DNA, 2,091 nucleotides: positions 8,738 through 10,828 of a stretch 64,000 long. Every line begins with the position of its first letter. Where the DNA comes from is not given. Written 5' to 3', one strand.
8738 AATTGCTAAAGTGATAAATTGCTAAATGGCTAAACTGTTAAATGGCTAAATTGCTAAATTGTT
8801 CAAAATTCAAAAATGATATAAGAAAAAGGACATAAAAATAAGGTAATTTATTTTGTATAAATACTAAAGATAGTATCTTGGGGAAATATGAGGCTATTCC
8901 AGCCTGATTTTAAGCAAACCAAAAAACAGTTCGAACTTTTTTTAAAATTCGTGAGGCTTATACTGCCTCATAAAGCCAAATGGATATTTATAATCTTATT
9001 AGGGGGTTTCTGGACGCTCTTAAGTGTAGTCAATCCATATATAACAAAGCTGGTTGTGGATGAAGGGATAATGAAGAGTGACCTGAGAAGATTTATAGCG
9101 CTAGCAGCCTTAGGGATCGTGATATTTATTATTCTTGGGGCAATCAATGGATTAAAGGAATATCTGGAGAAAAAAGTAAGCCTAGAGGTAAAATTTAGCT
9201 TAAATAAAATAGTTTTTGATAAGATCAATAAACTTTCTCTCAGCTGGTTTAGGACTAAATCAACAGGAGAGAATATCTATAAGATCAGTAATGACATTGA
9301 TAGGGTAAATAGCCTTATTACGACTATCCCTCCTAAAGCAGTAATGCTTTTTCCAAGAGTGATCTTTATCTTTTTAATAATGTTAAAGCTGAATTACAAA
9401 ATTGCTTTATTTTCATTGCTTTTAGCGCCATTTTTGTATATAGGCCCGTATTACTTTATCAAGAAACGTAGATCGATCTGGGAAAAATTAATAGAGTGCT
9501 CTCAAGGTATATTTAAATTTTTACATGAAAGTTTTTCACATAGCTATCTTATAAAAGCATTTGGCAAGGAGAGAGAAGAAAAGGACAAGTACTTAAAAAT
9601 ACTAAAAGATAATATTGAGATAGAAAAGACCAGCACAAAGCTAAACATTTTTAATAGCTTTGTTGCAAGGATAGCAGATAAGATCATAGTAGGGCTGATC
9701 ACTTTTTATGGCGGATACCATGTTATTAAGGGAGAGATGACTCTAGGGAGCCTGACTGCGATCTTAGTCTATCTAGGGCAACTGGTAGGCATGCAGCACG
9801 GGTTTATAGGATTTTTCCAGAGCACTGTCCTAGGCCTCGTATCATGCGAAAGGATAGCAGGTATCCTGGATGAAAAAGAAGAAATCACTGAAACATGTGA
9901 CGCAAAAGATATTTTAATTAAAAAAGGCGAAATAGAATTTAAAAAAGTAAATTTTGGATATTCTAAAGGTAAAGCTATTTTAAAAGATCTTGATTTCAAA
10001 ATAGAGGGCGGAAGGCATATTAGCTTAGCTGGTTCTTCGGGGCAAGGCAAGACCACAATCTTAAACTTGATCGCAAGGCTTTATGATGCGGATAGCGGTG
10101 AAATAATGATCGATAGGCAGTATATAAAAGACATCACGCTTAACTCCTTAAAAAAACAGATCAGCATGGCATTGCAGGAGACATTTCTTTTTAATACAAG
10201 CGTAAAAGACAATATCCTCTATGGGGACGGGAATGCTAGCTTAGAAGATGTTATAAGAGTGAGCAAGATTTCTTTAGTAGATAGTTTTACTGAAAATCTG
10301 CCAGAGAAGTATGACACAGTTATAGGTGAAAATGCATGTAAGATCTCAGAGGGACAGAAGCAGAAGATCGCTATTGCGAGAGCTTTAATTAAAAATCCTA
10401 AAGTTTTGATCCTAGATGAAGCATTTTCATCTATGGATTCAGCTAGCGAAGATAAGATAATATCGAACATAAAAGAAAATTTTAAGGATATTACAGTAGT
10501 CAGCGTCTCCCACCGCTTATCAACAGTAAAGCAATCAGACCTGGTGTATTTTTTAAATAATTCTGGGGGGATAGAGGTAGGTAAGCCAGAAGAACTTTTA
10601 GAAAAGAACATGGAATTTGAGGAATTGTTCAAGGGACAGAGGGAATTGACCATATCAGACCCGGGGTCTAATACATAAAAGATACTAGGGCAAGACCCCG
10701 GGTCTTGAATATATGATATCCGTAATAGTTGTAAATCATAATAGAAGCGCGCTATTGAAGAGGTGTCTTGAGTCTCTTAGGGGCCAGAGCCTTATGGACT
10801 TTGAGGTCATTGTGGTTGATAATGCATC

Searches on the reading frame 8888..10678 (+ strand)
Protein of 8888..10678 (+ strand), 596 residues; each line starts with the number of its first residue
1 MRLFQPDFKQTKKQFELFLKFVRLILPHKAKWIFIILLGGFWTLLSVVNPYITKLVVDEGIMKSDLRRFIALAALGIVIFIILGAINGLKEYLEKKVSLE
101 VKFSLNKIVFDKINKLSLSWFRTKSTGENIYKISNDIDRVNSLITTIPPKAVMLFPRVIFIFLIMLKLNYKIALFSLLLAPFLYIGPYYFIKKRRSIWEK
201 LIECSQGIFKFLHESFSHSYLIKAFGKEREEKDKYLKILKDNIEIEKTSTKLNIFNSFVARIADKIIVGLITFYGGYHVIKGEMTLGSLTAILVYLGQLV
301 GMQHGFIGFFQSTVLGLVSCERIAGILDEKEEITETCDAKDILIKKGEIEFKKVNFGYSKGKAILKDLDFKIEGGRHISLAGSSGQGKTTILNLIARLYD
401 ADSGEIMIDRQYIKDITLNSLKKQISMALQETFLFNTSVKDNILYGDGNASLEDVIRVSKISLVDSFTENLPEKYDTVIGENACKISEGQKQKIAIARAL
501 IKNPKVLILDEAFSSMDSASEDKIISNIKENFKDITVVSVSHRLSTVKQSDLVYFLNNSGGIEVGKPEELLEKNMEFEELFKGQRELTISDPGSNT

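Call 3: search_protein_families(library=pfam, proteins=[window:8888-10678:+], max_evalue=0.1)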
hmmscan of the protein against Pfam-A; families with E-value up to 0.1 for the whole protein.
window:8888-10678:+ (596 aa): 10 families
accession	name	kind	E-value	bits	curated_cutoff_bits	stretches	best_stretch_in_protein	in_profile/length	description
PF00664.28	ABC_membrane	-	6.2e-36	124.9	28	1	33-301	2-272/274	ABC transporter transmembrane region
PF00005.33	ABC_tran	-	2.6e-31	109.5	25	1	365-513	1-136/137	ABC transporter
PF03193.22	RsgA_GTPase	-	0.00074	19.8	30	1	360-406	92-137/174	RsgA GTPase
PF13604.12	AAA_30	-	0.0011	19.2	27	1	379-556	22-140/191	AAA domain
PF13401.12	AAA_22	-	0.012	16.3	27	1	374-423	4-46/130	AAA domain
PF02463.25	SMC_N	-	0.021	14.7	40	1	373-554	135-209/220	RecF/RecN/SMC N terminal domain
PF13558.12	SbcC_Walker_B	-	0.025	15.3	27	1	502-526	62-86/90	SbcC/RAD50-like, Walker B motif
PF13245.12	AAA_19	-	0.038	14.6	25.1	0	378-537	14-122/134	AAA domain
PF06472.20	ABC_membrane_2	-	0.038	13.8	24.4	1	44-114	29-98/269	ABC transporter transmembrane region 2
PF25199.1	nSTAND_NTPase5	-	0.074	13.3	34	0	373-421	39-87/145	Novel STAND NTPase 5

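Call 4: search_protein_families(library=ncbifam, proteins=[window:8888-10678:+], max_evalue=0.1)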
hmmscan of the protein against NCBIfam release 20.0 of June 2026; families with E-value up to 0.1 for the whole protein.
window:8888-10678:+ (596 aa): 189 families (the best 25 are shown)
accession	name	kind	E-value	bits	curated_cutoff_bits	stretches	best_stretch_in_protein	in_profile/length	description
TIGR00958.1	3a01208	subfamily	6.5e-94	315.6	874.6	1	17-579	148-709/711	antigen peptide transporter 2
TIGR01846.1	type_I_sec_HlyB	subfamily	1.1e-91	308.2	725.55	1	12-585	122-693/694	type I secretion system permease/ATPase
TIGR02203.1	MsbA_lipidA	equivalog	5.4e-91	305.8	602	1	47-582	28-567/572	lipid A export permease/ATP-binding protein MsbA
NF045513.1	HepA_fam_ABC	equivalog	1e-86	291.7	725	1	60-582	85-607/610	heterocyst formation ABC transporter subunit HepA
TIGR02204.1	MsbA_rel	hypoth_equivalog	2.1e-86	290.9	780.4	1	19-581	7-572/576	ABC transporter, permease/ATP-binding protein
NF052233.1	CphA_assoc_ABC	equivalog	2e-85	287.7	880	1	17-586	171-745/766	cyanophycin metabolism-associated ABC transporter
NF010178.0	PRK13657.1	equivalog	1.6e-79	267.9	733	1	28-584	17-570/588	glucan ABC transporter ATP-binding protein/ permease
NF008381.0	PRK11176.1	equivalog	1.2e-78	265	867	1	51-584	46-579/582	lipid A ABC transporter ATP-binding protein/permease MsbA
TIGR03796.1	NHLM_micro_ABC1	equivalog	9.1e-76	255.5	853.3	1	6-581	130-709/710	NHLP family bacteriocin export ABC transporter peptidase/permease/ATPase subunit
TIGR03375.1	type_I_sec_LssB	subfamily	3e-73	247.3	693.1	1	42-574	161-692/696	type I secretion system permease/ATPase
TIGR01192.1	chvA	subfamily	7.6e-71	239.5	585.4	1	15-592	4-577/585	glucan export ABC transporter ATP-binding protein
TIGR01193.1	bacteriocin_ABC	subfamily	3.7e-67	227.4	523.85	1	6-582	132-707/708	peptide cleavage/export ABC transporter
NF008055.0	PRK10789.1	equivalog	6e-67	226.4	845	1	41-585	27-572/590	SmdA family multidrug ABC transporter permease/ATP-binding protein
TIGR03797.1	NHLM_micro_ABC2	equivalog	1.4e-66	225.5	709.4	1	10-584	118-685/686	NHLP bacteriocin export ABC transporter permease/ATPase subunit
NF008364.0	PRK11160.1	equivalog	6.3e-62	209.9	630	1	92-581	78-572/575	heme ABC transporter ATP-binding protein/permease CydC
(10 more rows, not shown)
